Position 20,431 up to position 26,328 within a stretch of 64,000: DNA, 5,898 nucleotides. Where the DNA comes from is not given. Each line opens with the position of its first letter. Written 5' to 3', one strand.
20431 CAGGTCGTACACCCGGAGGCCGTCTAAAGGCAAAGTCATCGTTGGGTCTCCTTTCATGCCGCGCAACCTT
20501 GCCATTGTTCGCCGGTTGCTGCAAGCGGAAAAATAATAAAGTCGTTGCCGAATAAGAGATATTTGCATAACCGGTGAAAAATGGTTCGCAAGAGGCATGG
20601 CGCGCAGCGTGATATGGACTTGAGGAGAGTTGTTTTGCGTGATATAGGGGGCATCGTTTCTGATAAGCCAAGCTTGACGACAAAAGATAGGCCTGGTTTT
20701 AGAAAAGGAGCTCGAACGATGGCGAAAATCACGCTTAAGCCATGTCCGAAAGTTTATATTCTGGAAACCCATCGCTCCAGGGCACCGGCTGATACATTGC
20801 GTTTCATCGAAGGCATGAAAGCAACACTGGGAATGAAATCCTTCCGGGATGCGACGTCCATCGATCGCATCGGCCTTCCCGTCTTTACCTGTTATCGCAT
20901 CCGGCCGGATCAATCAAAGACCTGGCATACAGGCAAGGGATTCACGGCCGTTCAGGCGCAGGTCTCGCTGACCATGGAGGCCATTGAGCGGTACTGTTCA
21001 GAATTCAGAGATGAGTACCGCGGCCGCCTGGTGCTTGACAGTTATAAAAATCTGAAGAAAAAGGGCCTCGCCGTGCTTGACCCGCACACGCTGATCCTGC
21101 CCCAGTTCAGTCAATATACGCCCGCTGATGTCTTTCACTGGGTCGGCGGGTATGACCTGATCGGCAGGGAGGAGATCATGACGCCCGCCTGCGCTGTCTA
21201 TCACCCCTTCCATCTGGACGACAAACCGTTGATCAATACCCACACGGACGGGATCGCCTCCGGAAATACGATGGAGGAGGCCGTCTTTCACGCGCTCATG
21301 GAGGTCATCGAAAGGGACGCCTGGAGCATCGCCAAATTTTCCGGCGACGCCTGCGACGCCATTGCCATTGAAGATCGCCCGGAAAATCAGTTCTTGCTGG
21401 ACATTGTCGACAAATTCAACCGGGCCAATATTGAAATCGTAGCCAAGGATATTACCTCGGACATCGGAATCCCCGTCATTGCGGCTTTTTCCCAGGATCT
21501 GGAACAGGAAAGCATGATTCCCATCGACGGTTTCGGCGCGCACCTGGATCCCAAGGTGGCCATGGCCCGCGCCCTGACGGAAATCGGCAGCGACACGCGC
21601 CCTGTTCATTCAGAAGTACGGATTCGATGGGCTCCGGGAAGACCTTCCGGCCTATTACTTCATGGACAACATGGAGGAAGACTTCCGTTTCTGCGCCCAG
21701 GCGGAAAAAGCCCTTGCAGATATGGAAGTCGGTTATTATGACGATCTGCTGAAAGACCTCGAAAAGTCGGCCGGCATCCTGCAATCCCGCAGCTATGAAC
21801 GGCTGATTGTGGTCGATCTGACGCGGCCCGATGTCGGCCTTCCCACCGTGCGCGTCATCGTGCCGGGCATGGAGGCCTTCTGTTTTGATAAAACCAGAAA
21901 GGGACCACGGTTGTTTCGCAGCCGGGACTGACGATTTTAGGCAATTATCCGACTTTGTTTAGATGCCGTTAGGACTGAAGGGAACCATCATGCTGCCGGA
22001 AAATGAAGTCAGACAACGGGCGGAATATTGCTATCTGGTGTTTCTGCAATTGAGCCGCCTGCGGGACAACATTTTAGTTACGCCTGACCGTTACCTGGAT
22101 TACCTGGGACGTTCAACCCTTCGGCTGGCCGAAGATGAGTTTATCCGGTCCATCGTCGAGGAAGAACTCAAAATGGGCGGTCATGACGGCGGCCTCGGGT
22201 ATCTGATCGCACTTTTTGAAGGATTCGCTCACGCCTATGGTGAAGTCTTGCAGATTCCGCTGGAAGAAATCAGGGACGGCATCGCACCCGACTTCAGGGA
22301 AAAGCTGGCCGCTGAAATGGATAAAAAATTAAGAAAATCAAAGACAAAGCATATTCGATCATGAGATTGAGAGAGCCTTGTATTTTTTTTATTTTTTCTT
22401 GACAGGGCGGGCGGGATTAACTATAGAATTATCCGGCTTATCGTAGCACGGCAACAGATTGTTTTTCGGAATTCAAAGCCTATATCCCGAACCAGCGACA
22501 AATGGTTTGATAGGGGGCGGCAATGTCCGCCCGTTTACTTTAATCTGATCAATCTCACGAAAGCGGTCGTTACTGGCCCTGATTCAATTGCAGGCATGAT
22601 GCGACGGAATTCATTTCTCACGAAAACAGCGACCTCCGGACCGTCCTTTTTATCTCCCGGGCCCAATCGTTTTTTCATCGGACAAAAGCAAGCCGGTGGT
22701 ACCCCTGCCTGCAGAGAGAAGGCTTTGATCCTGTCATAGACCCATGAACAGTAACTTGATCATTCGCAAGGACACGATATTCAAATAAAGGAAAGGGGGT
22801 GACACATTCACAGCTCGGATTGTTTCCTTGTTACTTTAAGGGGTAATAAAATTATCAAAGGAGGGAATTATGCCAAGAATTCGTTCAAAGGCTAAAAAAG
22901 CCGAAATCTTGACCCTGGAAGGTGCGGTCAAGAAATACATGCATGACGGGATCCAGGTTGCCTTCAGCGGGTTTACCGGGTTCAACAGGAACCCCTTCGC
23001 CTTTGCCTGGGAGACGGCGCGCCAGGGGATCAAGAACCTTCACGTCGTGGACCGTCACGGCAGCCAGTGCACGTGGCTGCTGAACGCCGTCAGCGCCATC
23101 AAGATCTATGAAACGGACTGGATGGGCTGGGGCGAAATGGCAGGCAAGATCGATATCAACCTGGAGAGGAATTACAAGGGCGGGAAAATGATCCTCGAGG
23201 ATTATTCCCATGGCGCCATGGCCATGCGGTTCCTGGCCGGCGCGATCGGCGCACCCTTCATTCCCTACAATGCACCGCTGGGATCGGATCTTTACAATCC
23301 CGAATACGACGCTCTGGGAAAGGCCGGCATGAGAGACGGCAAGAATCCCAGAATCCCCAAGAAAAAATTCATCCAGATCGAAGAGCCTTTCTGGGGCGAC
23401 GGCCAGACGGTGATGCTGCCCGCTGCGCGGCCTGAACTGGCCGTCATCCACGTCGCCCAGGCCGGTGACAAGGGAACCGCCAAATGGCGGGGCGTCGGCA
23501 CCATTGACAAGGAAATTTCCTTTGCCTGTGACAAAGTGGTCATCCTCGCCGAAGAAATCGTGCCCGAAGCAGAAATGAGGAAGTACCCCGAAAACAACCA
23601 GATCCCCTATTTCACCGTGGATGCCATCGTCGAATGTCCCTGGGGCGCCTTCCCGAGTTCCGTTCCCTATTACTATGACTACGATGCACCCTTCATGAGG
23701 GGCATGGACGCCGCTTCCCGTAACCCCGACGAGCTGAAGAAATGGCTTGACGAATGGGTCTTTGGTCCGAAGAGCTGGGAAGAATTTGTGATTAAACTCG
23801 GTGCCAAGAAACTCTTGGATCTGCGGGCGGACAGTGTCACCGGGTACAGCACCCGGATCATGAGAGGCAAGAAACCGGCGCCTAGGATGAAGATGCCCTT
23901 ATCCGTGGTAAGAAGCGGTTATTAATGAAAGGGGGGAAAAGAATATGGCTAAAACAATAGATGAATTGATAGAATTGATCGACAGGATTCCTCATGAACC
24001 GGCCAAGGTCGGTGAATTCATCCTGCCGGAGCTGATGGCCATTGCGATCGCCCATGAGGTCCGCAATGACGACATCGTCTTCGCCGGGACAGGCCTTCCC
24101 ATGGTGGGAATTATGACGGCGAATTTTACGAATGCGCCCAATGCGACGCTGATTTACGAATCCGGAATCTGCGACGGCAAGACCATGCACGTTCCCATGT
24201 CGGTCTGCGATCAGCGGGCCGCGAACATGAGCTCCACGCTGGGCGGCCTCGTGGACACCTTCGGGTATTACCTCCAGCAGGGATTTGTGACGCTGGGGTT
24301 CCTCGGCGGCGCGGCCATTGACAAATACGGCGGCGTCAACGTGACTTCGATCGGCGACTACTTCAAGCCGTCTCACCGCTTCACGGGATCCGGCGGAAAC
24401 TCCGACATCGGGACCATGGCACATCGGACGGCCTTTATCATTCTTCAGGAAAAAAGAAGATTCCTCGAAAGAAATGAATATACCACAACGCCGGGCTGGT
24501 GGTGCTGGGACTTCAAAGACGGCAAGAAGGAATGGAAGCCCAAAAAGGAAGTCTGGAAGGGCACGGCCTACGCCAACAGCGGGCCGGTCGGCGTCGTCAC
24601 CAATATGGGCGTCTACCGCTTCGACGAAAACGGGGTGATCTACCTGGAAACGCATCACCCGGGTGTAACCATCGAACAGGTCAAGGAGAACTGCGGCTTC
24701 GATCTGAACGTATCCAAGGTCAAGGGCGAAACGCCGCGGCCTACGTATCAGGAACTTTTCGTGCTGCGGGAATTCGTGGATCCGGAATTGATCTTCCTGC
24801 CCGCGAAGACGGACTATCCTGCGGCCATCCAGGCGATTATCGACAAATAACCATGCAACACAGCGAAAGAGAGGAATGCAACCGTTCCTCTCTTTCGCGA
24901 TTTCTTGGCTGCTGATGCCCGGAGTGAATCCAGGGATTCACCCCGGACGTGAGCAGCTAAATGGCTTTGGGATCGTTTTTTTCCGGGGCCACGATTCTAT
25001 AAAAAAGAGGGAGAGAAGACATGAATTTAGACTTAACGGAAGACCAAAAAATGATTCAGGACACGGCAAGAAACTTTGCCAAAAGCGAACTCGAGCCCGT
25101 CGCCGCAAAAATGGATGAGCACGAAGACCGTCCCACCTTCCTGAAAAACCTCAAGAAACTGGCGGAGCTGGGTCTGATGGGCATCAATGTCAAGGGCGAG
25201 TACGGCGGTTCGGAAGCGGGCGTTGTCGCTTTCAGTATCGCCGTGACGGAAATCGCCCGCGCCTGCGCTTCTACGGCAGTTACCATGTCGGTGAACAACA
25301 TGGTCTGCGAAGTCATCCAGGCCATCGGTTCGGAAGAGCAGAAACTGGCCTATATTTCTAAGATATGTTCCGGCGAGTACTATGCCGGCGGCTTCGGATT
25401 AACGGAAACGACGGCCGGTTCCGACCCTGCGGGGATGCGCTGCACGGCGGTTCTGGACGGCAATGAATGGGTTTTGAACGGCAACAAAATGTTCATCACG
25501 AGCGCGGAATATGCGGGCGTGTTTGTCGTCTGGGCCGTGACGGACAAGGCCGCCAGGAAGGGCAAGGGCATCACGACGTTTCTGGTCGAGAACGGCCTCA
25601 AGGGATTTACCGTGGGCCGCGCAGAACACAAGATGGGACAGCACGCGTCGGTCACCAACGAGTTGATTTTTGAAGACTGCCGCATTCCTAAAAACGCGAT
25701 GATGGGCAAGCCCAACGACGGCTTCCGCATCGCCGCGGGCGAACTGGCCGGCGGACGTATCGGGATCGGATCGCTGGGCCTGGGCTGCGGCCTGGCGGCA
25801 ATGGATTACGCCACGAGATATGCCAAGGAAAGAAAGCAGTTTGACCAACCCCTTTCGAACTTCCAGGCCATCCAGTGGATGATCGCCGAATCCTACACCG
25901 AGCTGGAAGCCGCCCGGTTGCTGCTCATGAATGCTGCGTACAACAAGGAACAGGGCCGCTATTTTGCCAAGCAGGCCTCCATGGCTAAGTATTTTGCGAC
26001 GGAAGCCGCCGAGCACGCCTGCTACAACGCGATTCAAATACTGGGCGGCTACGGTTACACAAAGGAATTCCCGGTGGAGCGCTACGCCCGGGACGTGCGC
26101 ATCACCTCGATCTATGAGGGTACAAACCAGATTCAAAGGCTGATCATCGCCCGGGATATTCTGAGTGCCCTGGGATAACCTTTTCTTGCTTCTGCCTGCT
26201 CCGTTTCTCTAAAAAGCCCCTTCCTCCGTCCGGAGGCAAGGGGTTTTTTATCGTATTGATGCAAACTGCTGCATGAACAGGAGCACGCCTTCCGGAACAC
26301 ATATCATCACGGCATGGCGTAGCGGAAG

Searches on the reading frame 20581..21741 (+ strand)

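Call 28: search_protein_families(library=pfam, proteins=[window:20581-21741:+])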
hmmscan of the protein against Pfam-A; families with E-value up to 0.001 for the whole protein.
window:20581-21741:+ (386 aa): 1 family
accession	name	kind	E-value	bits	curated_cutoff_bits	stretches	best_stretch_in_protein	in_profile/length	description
PF02624.21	YcaO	-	1.4e-60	205.8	25.7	1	118-339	2-231/325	YcaO cyclodehydratase, ATP-ad Mg2+-binding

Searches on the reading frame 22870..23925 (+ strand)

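Call 78: search_protein_families(library=pfam, max_evalue=0.00001, proteins=[window:22870-23925:+])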
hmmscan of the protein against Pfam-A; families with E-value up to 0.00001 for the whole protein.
window:22870-23925:+ (351 aa): 1 family
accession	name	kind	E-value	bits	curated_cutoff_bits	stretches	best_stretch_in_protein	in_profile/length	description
PF01144.29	CoA_trans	-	1.6e-16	60.8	23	1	15-255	3-216/217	Coenzyme A transferase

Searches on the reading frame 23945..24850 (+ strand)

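Call 79: search_protein_families(library=pfam, max_evalue=0.00001, proteins=[window:23945-24850:+])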
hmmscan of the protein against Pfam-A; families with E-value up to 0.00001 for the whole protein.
window:23945-24850:+ (301 aa): 1 family
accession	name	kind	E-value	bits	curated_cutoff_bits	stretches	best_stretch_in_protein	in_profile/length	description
PF01144.29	CoA_trans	-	5e-21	75.5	23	1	31-249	4-217/217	Coenzyme A transferase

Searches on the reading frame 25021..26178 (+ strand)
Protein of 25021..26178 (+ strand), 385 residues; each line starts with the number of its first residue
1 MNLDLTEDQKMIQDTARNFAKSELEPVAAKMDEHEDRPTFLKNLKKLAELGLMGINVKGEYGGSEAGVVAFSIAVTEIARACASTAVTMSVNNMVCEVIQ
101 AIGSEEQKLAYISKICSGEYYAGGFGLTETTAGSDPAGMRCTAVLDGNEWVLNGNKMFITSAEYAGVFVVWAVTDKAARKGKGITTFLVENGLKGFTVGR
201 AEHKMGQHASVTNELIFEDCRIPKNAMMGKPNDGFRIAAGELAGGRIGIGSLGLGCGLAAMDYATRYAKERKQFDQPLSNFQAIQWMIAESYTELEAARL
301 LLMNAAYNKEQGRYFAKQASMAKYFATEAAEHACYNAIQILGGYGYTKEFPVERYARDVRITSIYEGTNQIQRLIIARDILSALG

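Call 79: search_protein_families(library=pfam, max_evalue=0.00001, proteins=[window:25021-26178:+])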
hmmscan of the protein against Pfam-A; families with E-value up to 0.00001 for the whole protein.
window:25021-26178:+ (385 aa): 5 families
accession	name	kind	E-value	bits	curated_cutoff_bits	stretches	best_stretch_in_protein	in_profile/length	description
PF00441.29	Acyl-CoA_dh_1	-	4.1e-47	160.5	22.4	1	232-380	1-149/150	Acyl-CoA dehydrogenase, C-terminal domain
PF02771.21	Acyl-CoA_dh_N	-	2.1e-33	115.5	22.9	1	6-119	1-113/113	Acyl-CoA dehydrogenase, N-terminal domain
PF02770.24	Acyl-CoA_dh_M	-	5.2e-25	87.9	33.3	1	125-220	2-97/97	Acyl-CoA dehydrogenase, middle domain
PF08028.16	Acyl-CoA_dh_2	-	5.1e-21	75.8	22.7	1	248-369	2-133/134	Acyl-CoA dehydrogenase, C-terminal domain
PF22924.1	ACOX_C_alpha1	-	7e-06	26.4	27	0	308-379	96-167/169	Acyl-CoA oxidase, C-alpha1 domain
